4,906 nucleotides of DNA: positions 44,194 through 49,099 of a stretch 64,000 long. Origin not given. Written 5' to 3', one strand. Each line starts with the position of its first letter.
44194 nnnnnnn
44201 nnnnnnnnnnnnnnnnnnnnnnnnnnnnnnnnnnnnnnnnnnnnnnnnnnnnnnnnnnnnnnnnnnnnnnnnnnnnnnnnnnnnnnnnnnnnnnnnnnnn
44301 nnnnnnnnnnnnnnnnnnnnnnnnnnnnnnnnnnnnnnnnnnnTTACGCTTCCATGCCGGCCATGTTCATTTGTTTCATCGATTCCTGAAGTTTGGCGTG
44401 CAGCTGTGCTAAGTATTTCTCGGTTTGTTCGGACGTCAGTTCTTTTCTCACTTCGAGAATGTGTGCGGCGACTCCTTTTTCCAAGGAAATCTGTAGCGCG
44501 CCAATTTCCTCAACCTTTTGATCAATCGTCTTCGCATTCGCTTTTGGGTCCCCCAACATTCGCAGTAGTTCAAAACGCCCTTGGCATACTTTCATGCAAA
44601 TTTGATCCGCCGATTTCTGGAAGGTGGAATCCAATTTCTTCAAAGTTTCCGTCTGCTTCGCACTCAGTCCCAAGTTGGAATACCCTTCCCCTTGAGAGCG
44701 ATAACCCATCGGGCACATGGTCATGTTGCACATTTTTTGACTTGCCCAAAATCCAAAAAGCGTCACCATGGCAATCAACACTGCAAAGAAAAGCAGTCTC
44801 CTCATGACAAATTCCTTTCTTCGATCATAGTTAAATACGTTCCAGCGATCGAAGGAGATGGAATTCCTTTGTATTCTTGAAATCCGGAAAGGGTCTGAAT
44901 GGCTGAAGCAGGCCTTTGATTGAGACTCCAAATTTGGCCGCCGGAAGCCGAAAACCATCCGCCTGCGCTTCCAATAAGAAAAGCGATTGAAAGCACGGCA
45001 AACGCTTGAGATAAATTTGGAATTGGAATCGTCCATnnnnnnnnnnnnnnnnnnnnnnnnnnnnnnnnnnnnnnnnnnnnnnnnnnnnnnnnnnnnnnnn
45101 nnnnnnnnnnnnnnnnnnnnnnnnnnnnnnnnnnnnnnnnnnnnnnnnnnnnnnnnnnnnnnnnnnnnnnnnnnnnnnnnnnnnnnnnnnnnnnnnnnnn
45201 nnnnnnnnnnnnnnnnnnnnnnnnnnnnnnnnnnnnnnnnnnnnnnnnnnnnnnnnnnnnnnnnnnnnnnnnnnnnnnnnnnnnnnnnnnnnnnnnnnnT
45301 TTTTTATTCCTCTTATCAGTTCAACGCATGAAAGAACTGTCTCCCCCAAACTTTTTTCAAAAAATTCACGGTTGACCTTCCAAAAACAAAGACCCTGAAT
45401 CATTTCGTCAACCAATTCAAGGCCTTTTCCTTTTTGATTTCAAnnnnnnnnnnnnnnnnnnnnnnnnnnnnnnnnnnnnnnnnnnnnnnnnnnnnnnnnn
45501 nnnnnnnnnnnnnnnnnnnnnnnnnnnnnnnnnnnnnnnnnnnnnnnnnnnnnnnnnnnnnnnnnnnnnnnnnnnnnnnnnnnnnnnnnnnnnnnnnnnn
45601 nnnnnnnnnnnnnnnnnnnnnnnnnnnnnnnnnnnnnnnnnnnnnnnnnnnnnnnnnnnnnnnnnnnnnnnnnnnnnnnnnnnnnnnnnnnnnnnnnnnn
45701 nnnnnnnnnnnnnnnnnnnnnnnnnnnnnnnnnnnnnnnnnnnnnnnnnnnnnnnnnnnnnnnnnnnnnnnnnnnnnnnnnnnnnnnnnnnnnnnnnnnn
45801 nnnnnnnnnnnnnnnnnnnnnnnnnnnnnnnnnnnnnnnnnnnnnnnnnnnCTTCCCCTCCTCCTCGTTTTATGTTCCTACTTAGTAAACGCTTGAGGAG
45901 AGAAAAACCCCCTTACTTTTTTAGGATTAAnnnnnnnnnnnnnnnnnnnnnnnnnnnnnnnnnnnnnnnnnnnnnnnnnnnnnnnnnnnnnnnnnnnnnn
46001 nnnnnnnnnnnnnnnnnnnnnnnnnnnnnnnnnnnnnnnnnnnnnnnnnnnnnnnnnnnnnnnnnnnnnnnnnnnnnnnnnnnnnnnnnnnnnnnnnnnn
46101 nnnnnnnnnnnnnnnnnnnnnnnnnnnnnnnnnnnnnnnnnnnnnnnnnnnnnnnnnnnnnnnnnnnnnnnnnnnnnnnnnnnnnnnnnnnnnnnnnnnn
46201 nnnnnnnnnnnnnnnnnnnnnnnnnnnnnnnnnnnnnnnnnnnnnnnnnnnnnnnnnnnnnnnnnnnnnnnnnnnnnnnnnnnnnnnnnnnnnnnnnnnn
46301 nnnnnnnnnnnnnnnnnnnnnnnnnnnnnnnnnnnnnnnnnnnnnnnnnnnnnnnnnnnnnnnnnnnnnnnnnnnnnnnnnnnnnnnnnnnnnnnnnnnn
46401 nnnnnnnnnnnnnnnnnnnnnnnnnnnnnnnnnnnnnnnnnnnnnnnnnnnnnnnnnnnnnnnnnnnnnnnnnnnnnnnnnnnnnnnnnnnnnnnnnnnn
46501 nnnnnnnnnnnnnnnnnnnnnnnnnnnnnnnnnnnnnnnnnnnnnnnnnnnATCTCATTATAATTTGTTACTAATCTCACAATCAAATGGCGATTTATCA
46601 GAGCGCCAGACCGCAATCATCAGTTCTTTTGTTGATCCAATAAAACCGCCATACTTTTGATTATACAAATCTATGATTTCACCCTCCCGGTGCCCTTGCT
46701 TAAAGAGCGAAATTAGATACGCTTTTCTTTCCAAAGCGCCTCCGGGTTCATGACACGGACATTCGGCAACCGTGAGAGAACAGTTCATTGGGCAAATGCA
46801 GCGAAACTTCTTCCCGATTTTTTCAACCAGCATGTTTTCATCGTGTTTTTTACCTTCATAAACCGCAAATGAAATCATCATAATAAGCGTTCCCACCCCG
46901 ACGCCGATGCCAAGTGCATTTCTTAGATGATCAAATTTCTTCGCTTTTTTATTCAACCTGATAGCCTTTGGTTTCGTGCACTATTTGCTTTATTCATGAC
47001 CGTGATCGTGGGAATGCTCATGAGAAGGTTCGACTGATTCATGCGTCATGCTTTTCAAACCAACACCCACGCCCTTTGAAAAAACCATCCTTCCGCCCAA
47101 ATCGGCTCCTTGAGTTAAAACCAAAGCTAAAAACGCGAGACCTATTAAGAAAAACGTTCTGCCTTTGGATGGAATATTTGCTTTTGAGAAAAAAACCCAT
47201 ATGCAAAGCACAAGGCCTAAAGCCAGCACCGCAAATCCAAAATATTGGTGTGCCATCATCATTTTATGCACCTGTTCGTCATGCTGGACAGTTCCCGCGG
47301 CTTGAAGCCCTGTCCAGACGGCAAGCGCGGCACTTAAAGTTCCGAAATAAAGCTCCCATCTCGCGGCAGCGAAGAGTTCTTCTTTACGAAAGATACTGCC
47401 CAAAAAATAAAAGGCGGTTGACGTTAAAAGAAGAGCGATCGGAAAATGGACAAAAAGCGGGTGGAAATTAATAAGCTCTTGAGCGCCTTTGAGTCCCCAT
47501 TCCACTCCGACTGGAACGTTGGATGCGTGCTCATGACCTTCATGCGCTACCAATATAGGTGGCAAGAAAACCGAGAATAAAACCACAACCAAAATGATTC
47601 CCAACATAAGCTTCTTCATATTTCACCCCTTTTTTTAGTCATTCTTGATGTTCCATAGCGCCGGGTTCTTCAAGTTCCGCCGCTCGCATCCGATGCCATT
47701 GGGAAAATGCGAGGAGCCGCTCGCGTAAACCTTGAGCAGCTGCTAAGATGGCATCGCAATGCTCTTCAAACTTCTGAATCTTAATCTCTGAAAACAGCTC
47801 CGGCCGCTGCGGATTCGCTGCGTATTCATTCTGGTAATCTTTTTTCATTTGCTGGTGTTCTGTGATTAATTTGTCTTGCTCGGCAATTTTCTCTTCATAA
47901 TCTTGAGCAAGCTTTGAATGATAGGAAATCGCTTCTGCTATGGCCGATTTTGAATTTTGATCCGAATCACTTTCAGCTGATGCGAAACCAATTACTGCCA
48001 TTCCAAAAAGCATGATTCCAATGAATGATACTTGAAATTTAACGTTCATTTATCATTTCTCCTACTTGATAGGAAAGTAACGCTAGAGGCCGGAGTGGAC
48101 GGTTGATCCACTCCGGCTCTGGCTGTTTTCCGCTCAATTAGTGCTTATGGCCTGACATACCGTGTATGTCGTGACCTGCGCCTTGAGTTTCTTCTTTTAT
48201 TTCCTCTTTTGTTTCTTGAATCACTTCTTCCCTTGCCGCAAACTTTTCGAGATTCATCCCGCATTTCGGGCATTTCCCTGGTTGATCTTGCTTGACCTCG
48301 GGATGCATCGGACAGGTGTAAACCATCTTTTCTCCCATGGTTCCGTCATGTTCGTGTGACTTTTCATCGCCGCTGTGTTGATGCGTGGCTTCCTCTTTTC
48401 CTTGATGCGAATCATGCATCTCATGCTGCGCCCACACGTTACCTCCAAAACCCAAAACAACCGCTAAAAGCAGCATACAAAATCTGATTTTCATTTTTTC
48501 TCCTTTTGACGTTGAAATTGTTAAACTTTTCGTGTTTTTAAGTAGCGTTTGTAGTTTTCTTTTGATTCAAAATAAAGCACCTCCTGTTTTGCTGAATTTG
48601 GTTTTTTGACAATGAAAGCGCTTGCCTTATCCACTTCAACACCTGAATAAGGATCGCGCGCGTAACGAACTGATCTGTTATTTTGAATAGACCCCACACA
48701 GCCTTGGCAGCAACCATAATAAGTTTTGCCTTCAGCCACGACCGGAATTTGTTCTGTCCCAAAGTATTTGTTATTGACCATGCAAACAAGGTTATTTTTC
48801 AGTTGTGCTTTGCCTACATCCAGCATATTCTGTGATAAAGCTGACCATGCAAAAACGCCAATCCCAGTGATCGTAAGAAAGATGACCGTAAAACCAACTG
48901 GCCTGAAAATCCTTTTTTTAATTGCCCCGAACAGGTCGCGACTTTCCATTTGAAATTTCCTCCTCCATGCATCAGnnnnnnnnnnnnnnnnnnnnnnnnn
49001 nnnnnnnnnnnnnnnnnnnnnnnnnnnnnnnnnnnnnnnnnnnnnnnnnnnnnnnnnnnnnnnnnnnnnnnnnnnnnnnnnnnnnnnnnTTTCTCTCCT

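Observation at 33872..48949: LOG-family Rossmann domain fused to a YHS domain, plus two further YHS-like proteins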

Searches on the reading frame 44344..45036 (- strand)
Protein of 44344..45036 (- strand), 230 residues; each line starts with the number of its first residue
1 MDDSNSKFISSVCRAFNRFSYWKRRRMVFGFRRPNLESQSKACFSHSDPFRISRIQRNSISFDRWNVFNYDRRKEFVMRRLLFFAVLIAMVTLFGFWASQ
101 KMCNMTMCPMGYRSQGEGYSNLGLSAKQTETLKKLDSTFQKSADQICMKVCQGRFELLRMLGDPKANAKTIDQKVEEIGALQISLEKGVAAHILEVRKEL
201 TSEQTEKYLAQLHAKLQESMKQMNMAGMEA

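Call 21: search_protein_families(library=pfam, proteins=[window:44344-45036:-], max_evalue=10)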
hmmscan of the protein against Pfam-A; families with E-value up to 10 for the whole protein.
window:44344-45036:- (230 aa): 4 families
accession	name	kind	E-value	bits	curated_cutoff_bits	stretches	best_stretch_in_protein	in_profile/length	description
PF13801.11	Metal_resist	-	5.6e-08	33.4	29.2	1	84-206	9-124/125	Heavy-metal resistance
PF09393.16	DUF2001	-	0.044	14.2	27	1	115-168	46-98/139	Phage tail tube protein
PF12459.13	DltX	-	0.2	11.6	25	1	75-96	9-30/43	D-Ala-teichoic acid biosynthesis protein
PF08139.17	LPAM_1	-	0.29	12.1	20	1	78-92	1-15/18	Prokaryotic membrane lipoprotein lipid attachment site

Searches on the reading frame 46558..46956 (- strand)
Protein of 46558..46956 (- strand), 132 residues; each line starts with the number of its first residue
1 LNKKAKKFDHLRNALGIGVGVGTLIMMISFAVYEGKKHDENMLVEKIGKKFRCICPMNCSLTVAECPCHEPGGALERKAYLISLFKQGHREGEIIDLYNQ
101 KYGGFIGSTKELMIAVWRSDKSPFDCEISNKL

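Call 3: search_protein_families(library=pfam, proteins=[window:46558-46956:-], max_evalue=0.1)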
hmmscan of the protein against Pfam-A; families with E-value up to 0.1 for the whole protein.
window:46558-46956:- (132 aa): 1 family
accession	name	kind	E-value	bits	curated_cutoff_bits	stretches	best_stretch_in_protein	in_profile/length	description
PF03918.19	CcmH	-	0.0006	19.5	25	1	32-106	17-86/143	Cytochrome C biogenesis protein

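Call 4: search_protein_families(library=ncbifam, proteins=[window:46558-46956:-], max_evalue=0.1)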
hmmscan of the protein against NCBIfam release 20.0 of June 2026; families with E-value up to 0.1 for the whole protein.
window:46558-46956:- (132 aa): 1 family
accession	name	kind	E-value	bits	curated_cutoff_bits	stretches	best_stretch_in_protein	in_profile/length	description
TIGR03147.1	cyt_nit_nrfF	exception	0.043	13.5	159.2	1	32-106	22-91/126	heme lyase NrfEFG subunit NrfF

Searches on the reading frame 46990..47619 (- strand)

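Call 3: search_protein_families(library=pfam, proteins=[window:46990-47619:-], max_evalue=0.1)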
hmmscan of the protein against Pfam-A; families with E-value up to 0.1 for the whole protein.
window:46990-47619:- (209 aa): 3 families
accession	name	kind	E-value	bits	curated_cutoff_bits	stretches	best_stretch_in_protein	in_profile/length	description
PF09990.14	DUF2231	-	4.6e-21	75.8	26.4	1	51-186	3-137/139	Predicted membrane protein (DUF2231)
PF16927.11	HisKA_7TM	-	0.0084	16.4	28.6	1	69-171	8-109/224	N-terminal 7TM region of histidine kinase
PF01757.29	Acyl_transf_3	-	0.029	13.9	31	1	8-153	152-270/326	Acyltransferase domain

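Call 4: search_protein_families(library=ncbifam, proteins=[window:46990-47619:-], max_evalue=0.1)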
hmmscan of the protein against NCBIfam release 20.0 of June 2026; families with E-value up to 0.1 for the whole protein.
window:46990-47619:- (209 aa): 0 families

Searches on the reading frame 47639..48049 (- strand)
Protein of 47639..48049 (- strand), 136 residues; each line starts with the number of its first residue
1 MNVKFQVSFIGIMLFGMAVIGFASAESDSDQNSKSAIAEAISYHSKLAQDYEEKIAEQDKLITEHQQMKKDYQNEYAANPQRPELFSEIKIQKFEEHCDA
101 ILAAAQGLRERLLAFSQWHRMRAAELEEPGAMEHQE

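Call 21: search_protein_families(library=pfam, proteins=[window:47639-48049:-], max_evalue=10)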
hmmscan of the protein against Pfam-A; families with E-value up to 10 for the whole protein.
window:47639-48049:- (136 aa): 2 families
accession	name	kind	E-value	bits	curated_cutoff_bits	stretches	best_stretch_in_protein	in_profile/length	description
PF23404.1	FAZ1_C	-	0.00066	20.2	27.6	1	46-69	6-29/35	FAZ1, C-terminal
PF09452.15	Mvb12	-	0.14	13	25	1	90-133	38-81/90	ESCRT-I subunit Mvb12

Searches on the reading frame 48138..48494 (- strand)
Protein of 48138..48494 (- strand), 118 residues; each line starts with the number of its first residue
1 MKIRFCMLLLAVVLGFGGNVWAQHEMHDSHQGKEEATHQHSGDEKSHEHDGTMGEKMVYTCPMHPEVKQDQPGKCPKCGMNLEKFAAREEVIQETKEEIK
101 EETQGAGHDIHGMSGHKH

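Call 3: search_protein_families(library=pfam, proteins=[window:48138-48494:-], max_evalue=0.1)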
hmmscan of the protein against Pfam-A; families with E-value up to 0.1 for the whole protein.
window:48138-48494:- (118 aa): 5 families
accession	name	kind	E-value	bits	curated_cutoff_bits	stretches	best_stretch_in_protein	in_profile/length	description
PF19335.5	HMBD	-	3.8e-14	52.8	23.6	1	58-84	1-27/28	Heavy metal binding domain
PF04423.19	Rad50_zn_hook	-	0.0031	17.7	24.3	1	72-101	19-47/52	Rad50 zinc hook motif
PF21349.2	RUBY_RBDX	-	0.011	15.7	26.5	1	71-85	15-29/30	Rubrerythrin, rubredoxin-like domain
PF23458.2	DUF7130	-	0.06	13.7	35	1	36-90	27-88/89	Domain of unknown function (DUF7130)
PF13453.11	Zn_ribbon_TFIIB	-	0.073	12.9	22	0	74-89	1-16/41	Transcription factor zinc-finger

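Call 4: search_protein_families(library=ncbifam, proteins=[window:48138-48494:-], max_evalue=0.1)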
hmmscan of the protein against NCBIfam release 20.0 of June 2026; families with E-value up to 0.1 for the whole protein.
window:48138-48494:- (118 aa): 6 families
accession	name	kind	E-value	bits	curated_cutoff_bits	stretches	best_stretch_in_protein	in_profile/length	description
NF038309.1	HisXaaSer_A3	equivalog_domain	0.001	18.8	65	1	7-49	32-72/81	His-Xaa-Ser repeat protein HxsA3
NF007303.0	PRK09783.1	subfamily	0.002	16.6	390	1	47-91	37-82/414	copper/silver efflux system membrane fusion protein CusB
NF045614.1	efflu_CzcI_Cupr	equivalog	0.011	16.3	100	1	4-94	3-91/124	cation efflux protein, CzcI family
TIGR00373.1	TIGR00373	equivalog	0.015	14.8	149.5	1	72-101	128-156/162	transcription factor E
NF004910.0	PRK06266.1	equivalog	0.024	13.8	180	1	71-101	142-171/185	transcription initiation factor E subunit alpha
NF033497.1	rubre_like_arch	subfamily_domain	0.04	13.6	32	1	68-83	12-27/34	rubrerythrin-like domain-containing protein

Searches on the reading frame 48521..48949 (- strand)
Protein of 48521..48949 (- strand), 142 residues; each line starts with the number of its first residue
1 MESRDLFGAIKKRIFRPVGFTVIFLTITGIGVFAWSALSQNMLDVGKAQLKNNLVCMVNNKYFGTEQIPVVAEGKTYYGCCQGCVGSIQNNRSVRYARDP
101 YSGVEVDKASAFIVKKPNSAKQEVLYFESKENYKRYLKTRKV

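Call 3: search_protein_families(library=pfam, proteins=[window:48521-48949:-], max_evalue=0.1)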
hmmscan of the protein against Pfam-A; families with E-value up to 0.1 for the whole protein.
window:48521-48949:- (142 aa): 1 family
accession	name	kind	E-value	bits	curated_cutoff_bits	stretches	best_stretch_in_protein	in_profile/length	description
PF00518.22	E6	-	0.029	15.3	27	1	57-108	10-61/110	Early Protein (E6)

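Call 4: search_protein_families(library=ncbifam, proteins=[window:48521-48949:-], max_evalue=0.1)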
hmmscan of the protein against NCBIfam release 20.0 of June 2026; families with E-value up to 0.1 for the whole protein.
window:48521-48949:- (142 aa): 1 family
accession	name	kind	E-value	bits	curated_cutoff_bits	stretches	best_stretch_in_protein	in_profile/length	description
TIGR03997.1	mycofact_OYE_2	equivalog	0.018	13.4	793.15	1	23-121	283-380/645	mycofactocin system FadH/OYE family oxidoreductase 2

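Call 21: search_protein_families(library=pfam, proteins=[window:48521-48949:-], max_evalue=10)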
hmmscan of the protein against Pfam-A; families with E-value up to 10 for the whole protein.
window:48521-48949:- (142 aa): 2 families
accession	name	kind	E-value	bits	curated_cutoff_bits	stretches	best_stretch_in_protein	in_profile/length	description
PF00518.22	E6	-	0.029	15.3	27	1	57-108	10-61/110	Early Protein (E6)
PF04945.19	YHS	-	0.1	13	30.3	1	73-85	21-33/47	YHS domain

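Call 22: find_homologous_proteins(query=window:48521-48949:-, max_evalue=0.001)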
Query window:48521-48949:- (142 aa): 381 proteins with E <= 0.001 among 383 candidates; the best 120 are listed.
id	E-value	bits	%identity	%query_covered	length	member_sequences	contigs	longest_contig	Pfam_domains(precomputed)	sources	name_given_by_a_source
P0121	1.1e-89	315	100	100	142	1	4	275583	-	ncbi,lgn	-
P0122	9.7e-70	251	80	99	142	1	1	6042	-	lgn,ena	-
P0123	2.1e-64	233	76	99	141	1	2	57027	-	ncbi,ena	-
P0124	3.2e-61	223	75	99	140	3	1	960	-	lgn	-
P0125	5.7e-59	216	78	87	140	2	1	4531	-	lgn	-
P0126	7.3e-39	151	55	98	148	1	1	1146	-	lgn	-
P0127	1.3e-37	147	56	96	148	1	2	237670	-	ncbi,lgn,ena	-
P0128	2.6e-37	146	56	98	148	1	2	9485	-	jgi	jgi:hypothetical protein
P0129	1.6e-36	143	55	96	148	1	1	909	-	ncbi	-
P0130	2.0e-35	140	52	98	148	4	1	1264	-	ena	-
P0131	8.0e-34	134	66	66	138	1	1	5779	-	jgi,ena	-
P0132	1.8e-33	133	54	86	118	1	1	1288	-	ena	-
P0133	3.0e-33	132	60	78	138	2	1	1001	-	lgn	-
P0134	6.5e-33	131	59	75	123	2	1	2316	-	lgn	-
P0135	8.9e-33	131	53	83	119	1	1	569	-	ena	-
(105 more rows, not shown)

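Call 23: find_encoding_contigs(protein=P0121, flank=3000, max_places=4)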
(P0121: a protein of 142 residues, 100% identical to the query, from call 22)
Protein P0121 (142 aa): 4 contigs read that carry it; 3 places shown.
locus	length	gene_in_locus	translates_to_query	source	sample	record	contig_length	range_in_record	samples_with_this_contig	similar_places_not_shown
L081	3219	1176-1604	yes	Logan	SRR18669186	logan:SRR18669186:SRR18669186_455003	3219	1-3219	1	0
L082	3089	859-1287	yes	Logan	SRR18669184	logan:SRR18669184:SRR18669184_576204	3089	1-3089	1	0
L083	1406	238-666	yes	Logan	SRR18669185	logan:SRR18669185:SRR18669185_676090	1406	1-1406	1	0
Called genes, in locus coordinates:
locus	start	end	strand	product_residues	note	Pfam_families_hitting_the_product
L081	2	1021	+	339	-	?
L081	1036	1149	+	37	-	-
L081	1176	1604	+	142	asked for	-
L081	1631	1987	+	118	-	PF19335:HMBD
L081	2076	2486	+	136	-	-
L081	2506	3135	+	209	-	PF09990:DUF2231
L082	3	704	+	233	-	?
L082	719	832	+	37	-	-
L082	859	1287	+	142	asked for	-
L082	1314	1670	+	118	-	PF19335:HMBD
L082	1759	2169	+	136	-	-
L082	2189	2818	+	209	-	PF09990:DUF2231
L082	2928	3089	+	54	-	?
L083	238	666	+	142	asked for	-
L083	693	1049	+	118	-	PF19335:HMBD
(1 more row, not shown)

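Call 41: search_protein_families(library=pfam, alignment_id=A3, max_evalue=0.01)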
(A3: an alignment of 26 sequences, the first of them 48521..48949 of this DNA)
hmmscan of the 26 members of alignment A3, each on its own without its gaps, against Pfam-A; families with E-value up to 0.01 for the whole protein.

A. member 1, window:48521-48949:- (142 aa): 0 families

B. families by the number of members that match (of 26 scanned): 5 families
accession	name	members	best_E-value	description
PF08394.17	Arc_trans_TRASH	16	0.00025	Archaeal TRASH domain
PF04945.19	YHS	4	9.8e-06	YHS domain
PF00518.22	E6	2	0.0037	Early Protein (E6)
PF19335.5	HMBD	1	3.2e-13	Heavy metal binding domain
PF20130.4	DUF6520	1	0.0066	Family of unknown function (DUF6520)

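Call 74: predict_structure(alignment_id=A3)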
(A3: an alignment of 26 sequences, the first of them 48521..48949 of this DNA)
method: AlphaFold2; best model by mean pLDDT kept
length: 142 residues; sequences in the alignment: 26
mean_pLDDT: 79.3   pTM: 0.65
mean pLDDT of the five models: 79.3, 73.7, 65.3, 63.2, 61.3
residues with pLDDT >= 90: 87; 70-90: 8; 50-70: 7; < 50: 40
segments of 3 or more residues with pLDDT < 50: 1-22, 24-26, 28-42
pLDDT, mean of each block of 10 residues (from residue 1): 42 44 47 46 67 98 97 98 96 98 98 94 96 93 68
secondary structure, 60 per line:
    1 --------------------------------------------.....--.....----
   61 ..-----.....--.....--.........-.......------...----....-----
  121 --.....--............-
elements in order: H45-48 E68-72 E75-79 H82-90 H92-95 E96-98 E105-107 E112-115 E123-127 H130-141

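Call 77: fold_search(model_id=the predicted structure, library=pdb)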
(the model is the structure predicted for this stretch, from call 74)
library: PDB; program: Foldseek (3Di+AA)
matches with E <= 10: 209; with E <= 0.001: 0
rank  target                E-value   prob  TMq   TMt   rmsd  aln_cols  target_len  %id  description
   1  8ova_BY               1.4e-01  0.96  0.28  0.56   2.4        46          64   15  CRYO-EM STRUCTURE OF TRYPANOSOMA BRUCEI PROCYCLIC FORM 80S RIBOSOME : PARENTAL STRAIN (released 2023-11-29)
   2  7r81_Y1               3.3e-01  0.84  0.26  0.54   2.1        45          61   13  Structure of the translating Neurospora crassa ribosome arrested by cycloheximide (released 2021-12-01)
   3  9qf4_BV               3.5e-01  0.84  0.26  0.53   2.4        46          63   20  Structure of P. furiosus 70S ribosome grown at 95 degC (released 2025-11-05)
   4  8a3w_X                4.0e-01  0.84  0.28  0.56   2.4        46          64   15  CRYO-EM STRUCTURE OF LEISHMANIA MAJOR 80S RIBOSOME : WILD TYPE (released 2023-12-20)
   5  6zj3_Lm               4.6e-01  0.82  0.27  0.54   2.5        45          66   22  Cryo-EM structure of the highly atypical cytoplasmic ribosome of Euglena gracilis (released 2020-10-07)
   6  7qiw_Y                4.9e-01  0.77  0.26  0.53   2.1        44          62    9  Specific features and methylation sites of a plant ribosome. 60S ribosomal subunit. (released 2022-07-13)
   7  6xu6_CW               5.6e-01  0.75  0.26  0.57   2.2        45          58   18  Drosophila melanogaster Testis 80S ribosome (released 2021-07-28)
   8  5t2a_W                6.0e-01  0.77  0.28  0.55   2.4        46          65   15  CryoEM structure of the Leishmania donovani 80S ribosome at 2.9 Angstrom resolution (released 2017-01-25)
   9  9gul_LW               6.0e-01  0.75  0.26  0.51   2.1        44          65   11  Structure of FLuc-XBP1u+ stalled human 60S ribosome nascent chain complex (released 2025-09-24)
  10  8vvt_V                6.0e-01  0.75  0.26  0.36   2.3        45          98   13  Mammalian ribosomes bound to Anisomycin in the rotated conformation (released 2025-07-30)
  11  8ove_BY               6.0e-01  0.72  0.27  0.56   2.5        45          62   16  CRYO-EM STRUCTURE OF TRYPANOSOMA BRUCEI PROCYCLIC FORM 80S RIBOSOME : TB11CS6H1 snoRNA mutant (released 2023-11-29)
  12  9g1z_7                6.0e-01  0.66  0.25  0.51   2.1        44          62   11  Structure of Candida albicans 80S ribosome in complex with mefloquine (non-rotated state) (released 2025-04-23)
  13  9fqz_LW               6.4e-01  0.75  0.26  0.32   2.1        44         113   11  CRYO-EM STRUCTURE OF HCT15 POLYSOMES BOUND TO EEF2, EBP1, AND SERBP1 (released 2026-01-14)
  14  6lqm_f                6.4e-01  0.72  0.26  0.53   2.1        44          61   11  Cryo-EM structure of a pre-60S ribosomal subunit - state C (released 2020-08-26)
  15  8oi5_7                6.8e-01  0.66  0.25  0.43   2.1        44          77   11  Crystal structure of the Candida albicans 80S ribosome in complex with Paromomycin (2mM) (released 2024-10-09)
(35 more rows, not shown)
